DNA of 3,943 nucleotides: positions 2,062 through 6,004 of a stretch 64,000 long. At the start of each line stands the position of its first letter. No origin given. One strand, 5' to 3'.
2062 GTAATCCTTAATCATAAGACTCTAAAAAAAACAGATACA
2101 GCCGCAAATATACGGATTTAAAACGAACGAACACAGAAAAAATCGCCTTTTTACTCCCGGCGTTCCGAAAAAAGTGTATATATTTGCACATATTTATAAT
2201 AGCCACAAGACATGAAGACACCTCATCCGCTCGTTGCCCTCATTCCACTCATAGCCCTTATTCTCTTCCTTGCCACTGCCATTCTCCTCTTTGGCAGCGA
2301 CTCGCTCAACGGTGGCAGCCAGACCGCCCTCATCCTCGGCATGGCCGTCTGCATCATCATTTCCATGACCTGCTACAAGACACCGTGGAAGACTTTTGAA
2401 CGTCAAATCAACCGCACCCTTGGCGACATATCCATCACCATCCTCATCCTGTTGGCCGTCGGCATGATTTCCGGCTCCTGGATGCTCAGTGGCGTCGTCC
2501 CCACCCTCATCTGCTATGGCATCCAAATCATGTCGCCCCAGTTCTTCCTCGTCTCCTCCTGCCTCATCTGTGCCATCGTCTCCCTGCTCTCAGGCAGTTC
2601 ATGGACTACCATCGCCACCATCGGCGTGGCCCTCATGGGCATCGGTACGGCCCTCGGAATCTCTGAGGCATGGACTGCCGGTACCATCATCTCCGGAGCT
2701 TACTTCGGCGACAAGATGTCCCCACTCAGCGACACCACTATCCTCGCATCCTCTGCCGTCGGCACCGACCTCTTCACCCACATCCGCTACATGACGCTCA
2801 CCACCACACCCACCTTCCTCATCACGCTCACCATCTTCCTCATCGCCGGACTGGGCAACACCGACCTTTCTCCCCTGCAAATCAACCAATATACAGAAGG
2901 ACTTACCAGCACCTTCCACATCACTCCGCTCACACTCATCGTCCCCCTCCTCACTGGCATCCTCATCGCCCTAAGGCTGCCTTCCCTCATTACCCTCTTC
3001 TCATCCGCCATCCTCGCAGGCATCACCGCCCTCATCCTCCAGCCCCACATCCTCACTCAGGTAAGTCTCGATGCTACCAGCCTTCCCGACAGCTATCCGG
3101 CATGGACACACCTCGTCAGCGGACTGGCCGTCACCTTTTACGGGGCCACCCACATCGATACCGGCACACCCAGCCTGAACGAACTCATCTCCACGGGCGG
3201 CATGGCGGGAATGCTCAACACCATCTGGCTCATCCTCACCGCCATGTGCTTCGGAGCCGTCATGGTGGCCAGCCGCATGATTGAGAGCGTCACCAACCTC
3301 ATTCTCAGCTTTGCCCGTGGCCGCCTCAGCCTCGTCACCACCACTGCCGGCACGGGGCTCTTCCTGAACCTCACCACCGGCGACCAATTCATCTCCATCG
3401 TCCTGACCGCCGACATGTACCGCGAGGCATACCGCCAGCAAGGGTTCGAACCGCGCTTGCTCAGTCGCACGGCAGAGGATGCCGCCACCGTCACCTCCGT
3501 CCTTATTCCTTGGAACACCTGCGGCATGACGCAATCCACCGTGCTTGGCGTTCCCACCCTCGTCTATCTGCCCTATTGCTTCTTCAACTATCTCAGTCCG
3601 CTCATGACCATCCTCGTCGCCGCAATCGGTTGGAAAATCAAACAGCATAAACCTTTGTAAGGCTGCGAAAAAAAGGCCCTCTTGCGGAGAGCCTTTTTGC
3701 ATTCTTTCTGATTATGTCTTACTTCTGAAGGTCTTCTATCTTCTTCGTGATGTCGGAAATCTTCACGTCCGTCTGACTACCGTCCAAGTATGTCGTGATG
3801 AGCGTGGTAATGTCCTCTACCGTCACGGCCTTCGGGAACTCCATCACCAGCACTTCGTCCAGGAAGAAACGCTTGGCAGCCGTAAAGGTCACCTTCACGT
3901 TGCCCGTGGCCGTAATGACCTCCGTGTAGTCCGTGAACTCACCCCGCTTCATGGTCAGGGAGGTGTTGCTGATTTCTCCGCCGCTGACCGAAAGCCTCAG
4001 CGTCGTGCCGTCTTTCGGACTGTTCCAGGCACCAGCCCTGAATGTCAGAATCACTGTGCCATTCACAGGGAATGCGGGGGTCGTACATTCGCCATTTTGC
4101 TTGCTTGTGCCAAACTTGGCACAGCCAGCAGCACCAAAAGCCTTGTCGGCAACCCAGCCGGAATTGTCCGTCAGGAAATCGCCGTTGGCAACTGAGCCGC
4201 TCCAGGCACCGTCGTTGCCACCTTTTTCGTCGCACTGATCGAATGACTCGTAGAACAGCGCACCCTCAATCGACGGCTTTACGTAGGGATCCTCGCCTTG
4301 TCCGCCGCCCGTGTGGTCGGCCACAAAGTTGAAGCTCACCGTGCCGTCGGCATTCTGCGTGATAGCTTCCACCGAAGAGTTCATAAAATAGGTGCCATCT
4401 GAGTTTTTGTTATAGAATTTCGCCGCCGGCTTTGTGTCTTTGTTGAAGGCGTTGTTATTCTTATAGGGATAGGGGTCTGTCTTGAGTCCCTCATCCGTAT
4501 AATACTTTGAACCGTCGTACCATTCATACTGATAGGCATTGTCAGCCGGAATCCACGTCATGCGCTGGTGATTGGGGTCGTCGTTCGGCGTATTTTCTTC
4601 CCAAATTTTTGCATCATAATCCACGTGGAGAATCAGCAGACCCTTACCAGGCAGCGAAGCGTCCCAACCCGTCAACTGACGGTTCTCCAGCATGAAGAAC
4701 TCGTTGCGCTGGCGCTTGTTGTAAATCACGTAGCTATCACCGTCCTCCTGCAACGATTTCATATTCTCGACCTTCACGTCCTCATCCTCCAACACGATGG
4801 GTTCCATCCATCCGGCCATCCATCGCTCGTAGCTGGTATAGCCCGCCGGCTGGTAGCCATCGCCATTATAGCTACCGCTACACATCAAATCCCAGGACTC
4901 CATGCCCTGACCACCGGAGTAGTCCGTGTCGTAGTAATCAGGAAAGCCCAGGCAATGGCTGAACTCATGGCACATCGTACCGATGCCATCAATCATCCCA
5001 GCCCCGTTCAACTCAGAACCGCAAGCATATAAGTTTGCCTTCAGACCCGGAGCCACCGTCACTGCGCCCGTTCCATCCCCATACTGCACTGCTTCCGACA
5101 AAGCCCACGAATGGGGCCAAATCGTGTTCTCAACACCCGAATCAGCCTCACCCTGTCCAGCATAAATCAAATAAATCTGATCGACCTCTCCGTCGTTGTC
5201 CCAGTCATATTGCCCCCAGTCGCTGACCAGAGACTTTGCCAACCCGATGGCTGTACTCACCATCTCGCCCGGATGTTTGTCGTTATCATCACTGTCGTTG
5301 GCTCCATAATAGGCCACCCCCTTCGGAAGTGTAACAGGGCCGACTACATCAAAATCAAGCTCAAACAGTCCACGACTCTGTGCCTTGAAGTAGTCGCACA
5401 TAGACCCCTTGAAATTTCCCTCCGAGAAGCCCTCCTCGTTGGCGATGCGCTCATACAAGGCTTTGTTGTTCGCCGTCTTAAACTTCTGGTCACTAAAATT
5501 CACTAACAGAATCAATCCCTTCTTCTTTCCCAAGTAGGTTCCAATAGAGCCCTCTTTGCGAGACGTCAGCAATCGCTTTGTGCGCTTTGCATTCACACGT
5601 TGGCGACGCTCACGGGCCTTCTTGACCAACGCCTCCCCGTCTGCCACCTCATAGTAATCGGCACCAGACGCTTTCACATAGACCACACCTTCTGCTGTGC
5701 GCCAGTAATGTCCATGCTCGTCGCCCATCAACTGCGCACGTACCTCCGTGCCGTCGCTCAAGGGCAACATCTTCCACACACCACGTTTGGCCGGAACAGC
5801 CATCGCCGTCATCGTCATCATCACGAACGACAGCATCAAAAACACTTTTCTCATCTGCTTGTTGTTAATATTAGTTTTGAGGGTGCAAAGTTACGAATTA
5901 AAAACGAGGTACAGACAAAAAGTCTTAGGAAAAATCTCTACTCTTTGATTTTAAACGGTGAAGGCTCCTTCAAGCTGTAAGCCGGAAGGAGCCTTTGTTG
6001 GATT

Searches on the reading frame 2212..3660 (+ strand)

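Call 63: search_protein_families(library=pfam, proteins=[window:2212-3660:+], max_evalue=0.00001)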
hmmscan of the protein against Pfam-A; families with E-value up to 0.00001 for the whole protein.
window:2212-3660:+ (482 aa): 1 family
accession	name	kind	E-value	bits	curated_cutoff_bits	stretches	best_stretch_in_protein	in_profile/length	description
PF03553.21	Na_H_antiporter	-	3.8e-45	154.9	23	1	162-474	1-303/303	Na+/H+ antiporter family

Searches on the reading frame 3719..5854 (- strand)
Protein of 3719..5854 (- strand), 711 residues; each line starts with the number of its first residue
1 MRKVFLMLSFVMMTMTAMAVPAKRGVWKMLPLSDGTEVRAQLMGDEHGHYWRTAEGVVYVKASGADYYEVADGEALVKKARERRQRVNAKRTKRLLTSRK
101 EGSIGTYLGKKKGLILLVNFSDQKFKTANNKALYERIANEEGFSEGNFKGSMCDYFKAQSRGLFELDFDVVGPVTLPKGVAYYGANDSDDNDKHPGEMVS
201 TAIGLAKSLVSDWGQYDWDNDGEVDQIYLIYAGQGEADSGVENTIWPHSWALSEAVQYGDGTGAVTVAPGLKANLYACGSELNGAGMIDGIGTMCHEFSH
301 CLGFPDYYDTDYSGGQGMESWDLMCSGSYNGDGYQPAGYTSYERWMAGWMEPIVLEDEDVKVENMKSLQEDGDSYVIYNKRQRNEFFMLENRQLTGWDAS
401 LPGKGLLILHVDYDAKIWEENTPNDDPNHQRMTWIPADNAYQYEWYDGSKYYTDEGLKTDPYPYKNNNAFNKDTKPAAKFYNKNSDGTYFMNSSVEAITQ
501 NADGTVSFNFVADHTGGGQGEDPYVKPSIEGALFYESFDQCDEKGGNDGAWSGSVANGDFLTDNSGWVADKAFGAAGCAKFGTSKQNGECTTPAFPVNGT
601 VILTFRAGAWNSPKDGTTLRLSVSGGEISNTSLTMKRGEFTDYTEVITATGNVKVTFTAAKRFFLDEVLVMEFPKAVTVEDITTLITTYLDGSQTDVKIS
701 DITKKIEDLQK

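Call 63: search_protein_families(library=pfam, proteins=[window:3719-5854:-], max_evalue=0.00001)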
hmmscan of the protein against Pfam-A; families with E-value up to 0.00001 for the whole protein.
window:3719-5854:- (711 aa): 1 family
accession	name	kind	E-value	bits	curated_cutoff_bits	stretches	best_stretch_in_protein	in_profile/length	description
PF05547.17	Peptidase_M6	-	4.7e-21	75.7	22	1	115-343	17-281/294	Immune inhibitor A peptidase M6, catalytic domain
